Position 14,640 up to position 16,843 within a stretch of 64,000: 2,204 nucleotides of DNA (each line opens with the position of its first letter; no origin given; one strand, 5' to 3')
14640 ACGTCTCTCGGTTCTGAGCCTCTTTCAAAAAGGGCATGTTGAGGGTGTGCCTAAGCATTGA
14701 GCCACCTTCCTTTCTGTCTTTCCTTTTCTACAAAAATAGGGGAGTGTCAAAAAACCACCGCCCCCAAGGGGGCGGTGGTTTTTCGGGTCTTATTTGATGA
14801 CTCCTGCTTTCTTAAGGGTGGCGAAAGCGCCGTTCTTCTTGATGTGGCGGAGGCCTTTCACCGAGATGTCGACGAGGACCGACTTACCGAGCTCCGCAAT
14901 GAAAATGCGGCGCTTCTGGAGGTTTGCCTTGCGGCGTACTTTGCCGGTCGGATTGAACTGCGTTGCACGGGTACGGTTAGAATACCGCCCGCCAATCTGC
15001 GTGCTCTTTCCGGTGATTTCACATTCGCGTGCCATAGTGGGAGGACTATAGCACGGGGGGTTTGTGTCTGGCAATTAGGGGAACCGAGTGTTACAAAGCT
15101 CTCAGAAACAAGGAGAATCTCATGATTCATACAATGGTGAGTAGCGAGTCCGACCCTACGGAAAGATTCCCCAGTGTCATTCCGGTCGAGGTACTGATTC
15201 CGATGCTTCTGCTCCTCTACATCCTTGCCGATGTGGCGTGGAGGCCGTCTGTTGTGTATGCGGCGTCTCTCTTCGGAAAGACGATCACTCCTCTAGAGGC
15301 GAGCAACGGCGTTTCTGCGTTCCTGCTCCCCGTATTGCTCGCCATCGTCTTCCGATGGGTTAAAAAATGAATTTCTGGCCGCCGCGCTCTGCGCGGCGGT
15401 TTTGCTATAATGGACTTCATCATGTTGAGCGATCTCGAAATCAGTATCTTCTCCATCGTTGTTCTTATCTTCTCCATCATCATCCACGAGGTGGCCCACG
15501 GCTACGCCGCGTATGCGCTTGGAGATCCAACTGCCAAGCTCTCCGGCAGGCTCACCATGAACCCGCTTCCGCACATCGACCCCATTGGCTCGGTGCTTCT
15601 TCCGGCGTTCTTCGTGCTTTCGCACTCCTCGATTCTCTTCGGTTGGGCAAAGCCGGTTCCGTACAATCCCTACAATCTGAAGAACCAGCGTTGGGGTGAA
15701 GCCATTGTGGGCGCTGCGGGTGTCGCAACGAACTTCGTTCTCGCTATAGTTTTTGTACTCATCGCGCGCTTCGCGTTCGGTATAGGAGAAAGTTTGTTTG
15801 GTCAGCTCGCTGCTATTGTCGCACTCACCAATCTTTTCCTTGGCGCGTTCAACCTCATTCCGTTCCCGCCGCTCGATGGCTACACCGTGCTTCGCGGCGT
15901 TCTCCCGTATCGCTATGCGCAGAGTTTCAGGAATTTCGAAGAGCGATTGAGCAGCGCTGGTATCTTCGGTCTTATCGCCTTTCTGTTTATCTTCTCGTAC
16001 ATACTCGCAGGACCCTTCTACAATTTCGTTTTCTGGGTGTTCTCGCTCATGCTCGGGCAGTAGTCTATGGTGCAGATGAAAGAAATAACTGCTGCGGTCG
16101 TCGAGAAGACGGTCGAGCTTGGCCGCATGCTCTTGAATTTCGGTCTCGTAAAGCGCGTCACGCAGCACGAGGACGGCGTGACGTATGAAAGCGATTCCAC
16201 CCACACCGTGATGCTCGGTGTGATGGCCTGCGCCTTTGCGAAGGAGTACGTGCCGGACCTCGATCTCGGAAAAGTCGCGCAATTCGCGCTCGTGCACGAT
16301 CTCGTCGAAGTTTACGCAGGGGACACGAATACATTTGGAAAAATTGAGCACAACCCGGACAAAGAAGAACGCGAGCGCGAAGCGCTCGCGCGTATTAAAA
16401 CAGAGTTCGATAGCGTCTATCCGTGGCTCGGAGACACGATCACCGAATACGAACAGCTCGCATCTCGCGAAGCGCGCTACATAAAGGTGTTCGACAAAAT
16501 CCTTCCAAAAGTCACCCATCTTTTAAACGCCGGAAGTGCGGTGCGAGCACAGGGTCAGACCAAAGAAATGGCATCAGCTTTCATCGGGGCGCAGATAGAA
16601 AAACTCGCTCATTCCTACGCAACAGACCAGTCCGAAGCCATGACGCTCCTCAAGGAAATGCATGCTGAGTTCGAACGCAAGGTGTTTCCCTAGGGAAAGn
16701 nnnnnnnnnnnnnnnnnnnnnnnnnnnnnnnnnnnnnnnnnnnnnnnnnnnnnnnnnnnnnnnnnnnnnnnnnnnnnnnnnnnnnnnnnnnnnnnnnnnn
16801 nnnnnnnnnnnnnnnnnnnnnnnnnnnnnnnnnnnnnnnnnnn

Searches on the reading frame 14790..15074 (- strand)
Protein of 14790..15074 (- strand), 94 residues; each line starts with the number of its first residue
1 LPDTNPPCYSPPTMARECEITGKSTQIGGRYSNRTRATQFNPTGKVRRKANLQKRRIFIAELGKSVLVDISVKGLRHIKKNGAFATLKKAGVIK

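Call 3: search_protein_families(library=pfam, proteins=[window:14790-15074:-], max_evalue=1)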
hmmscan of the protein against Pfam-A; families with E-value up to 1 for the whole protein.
window:14790-15074:- (94 aa): 1 family
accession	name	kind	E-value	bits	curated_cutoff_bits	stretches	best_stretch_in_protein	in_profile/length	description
PF00830.24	Ribosomal_L28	-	5.5e-11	42.7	27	1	16-81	1-60/60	Ribosomal L28 family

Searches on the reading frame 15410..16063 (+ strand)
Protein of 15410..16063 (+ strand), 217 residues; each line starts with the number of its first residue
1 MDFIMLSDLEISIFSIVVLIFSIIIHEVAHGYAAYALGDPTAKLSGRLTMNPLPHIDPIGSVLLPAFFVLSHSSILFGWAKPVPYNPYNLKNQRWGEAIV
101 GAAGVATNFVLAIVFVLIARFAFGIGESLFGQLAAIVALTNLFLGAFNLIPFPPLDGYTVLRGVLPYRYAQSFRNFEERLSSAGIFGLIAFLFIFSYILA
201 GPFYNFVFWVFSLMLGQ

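Call 3: search_protein_families(library=pfam, proteins=[window:15410-16063:+], max_evalue=1)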
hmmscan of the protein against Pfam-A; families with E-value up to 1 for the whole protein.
window:15410-16063:+ (217 aa): 1 family
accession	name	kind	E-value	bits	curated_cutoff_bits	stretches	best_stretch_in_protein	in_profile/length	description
PF02163.28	Peptidase_M50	-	1.1e-14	54.8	27.2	2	132-189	161-219/221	Peptidase family M50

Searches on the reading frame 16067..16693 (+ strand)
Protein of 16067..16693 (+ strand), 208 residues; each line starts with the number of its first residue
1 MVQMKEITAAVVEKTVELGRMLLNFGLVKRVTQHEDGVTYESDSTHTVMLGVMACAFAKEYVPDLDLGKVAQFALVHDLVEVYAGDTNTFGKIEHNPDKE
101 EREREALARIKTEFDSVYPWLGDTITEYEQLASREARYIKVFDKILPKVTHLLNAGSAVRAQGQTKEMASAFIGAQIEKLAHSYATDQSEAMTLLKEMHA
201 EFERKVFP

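Call 3: search_protein_families(library=pfam, proteins=[window:16067-16693:+], max_evalue=1)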
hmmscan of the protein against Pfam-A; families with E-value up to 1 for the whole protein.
window:16067-16693:+ (208 aa): 4 families
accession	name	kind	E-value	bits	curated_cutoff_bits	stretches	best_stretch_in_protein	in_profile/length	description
PF13023.12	HD_3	-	1.9e-22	80.3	22.5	1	28-165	7-145/165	HD domain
PF12917.13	YfbR-like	-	2.1e-05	24.8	25.9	1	27-96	11-83/182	5'-deoxynucleotidase YfbR-like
PF01966.28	HD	-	0.0028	18.4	22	1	45-145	3-113/116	HD domain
PF00610.27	DEP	-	0.13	12.7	32.7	0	5-36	29-60/72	Domain found in Dishevelled, Egl-10, and Pleckstrin (DEP)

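Call 4: search_protein_families(library=ncbifam, proteins=[window:16067-16693:+], max_evalue=1)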
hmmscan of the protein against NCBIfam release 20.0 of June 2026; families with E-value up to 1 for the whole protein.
window:16067-16693:+ (208 aa): 1 family
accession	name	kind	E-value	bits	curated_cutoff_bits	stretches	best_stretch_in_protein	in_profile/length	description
NF003009.0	PRK03826.1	equivalog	0.016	14.9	122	1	52-93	39-84/197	5'-deoxynucleotidase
